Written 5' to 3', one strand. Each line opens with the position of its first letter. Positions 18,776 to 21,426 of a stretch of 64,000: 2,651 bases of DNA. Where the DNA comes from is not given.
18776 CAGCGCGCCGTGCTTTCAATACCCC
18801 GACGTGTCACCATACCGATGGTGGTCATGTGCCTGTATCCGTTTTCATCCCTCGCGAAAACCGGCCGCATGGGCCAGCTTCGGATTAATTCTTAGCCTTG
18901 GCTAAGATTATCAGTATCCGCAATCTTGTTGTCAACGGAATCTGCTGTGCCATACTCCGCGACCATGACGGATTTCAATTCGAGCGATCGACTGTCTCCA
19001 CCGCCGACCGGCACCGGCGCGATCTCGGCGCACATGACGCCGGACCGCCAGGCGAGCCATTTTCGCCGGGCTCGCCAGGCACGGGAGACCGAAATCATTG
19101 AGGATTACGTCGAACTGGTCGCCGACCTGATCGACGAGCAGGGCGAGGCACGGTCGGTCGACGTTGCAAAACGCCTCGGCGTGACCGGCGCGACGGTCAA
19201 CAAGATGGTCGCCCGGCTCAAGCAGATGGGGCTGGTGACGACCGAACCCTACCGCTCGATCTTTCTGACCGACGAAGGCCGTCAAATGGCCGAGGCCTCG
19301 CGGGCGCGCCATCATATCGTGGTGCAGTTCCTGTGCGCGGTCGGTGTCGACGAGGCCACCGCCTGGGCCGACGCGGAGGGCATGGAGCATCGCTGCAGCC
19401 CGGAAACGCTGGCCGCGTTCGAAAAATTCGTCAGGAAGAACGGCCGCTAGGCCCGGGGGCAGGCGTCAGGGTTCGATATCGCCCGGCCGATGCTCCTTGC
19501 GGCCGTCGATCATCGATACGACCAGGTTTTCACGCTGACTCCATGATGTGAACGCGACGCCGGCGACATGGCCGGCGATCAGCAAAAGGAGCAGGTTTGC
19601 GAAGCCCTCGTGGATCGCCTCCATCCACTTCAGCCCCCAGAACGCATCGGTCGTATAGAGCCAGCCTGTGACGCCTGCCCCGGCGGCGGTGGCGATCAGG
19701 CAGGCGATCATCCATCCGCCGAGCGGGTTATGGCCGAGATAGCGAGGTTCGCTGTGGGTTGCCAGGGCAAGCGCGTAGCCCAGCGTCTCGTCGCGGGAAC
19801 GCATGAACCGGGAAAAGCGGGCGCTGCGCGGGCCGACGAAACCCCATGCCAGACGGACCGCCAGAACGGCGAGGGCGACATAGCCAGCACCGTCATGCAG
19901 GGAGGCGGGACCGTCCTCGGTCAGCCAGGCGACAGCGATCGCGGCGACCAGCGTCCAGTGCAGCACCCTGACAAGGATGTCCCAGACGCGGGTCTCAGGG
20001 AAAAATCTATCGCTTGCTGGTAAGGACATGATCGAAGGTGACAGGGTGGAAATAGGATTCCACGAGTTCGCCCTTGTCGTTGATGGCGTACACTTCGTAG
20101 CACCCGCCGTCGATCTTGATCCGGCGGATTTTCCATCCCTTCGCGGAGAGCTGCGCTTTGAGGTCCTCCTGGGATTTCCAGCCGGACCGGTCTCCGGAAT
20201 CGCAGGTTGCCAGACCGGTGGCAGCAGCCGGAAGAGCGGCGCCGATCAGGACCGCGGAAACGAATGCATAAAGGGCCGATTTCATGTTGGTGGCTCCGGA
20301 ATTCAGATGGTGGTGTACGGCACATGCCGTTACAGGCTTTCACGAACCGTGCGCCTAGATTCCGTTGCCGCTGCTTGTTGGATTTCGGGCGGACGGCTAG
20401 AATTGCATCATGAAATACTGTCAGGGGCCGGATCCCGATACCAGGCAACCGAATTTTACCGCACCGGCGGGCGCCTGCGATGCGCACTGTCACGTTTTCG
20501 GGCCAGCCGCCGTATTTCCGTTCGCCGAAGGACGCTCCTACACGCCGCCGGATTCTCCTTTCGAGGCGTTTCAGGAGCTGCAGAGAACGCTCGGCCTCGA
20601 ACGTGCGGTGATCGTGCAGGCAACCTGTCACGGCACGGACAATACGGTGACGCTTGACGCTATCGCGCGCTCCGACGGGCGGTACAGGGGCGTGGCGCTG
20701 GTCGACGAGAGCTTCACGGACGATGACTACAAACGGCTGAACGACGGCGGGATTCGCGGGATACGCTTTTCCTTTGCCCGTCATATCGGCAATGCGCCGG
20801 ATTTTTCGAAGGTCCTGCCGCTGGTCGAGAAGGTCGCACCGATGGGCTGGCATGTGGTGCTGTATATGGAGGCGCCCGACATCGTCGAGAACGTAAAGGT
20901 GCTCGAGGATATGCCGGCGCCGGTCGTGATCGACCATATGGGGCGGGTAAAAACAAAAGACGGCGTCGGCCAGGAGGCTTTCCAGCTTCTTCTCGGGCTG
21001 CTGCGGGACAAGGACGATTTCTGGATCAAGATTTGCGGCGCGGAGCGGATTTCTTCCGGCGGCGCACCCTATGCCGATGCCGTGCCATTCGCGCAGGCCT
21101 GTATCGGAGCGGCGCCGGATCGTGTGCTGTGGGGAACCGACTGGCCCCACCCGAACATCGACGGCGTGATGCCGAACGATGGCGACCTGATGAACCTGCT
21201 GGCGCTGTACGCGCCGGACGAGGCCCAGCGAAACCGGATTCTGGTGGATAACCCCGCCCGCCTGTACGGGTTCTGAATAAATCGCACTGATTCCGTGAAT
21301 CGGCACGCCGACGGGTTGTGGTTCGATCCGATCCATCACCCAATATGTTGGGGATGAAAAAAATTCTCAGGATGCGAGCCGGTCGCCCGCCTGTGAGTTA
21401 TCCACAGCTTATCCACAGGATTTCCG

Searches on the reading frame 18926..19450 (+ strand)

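Call 45: search_protein_families(library=pfam, proteins=[window:18926-19450:+], max_evalue=0.0001)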
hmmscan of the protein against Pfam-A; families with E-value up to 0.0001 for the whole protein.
window:18926-19450:+ (174 aa): 5 families
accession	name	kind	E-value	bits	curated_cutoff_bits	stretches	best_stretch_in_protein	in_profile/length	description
PF01325.25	Fe_dep_repress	-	3e-14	53.4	26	1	55-111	3-59/60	Iron dependent repressor, N-terminal DNA binding domain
PF02742.21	Fe_dep_repr_C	-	9.7e-10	38.8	27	1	115-170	1-57/70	Iron dependent repressor, metal binding and dimerisation domain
PF12802.13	MarR_2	-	1.6e-06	28.6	27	1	68-108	13-54/61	MarR family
PF13412.12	HTH_24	-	3.3e-05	23.8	21.9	1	69-105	12-48/48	Winged helix-turn-helix DNA-binding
PF01978.25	TrmB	-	3.6e-05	24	25.6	1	68-108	17-56/68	Sugar-specific transcriptional regulator TrmB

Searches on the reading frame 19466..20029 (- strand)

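Call 45: search_protein_families(library=pfam, proteins=[window:19466-20029:-], max_evalue=0.0001)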
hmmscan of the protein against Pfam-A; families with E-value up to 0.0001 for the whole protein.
window:19466-20029:- (187 aa): 1 family
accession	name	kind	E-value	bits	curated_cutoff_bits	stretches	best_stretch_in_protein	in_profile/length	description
PF01292.26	Ni_hydr_CYTB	-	3.4e-22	79.5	30.1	1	15-176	1-179/179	Prokaryotic cytochrome b561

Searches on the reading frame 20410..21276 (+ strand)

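Call 45: search_protein_families(library=pfam, proteins=[window:20410-21276:+], max_evalue=0.0001)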
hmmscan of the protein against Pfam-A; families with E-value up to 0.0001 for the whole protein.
window:20410-21276:+ (288 aa): 1 family
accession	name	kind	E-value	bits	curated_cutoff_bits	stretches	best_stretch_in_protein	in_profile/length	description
PF04909.20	Amidohydro_2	-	2.1e-59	202.1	26.4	1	23-288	1-289/289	Amidohydrolase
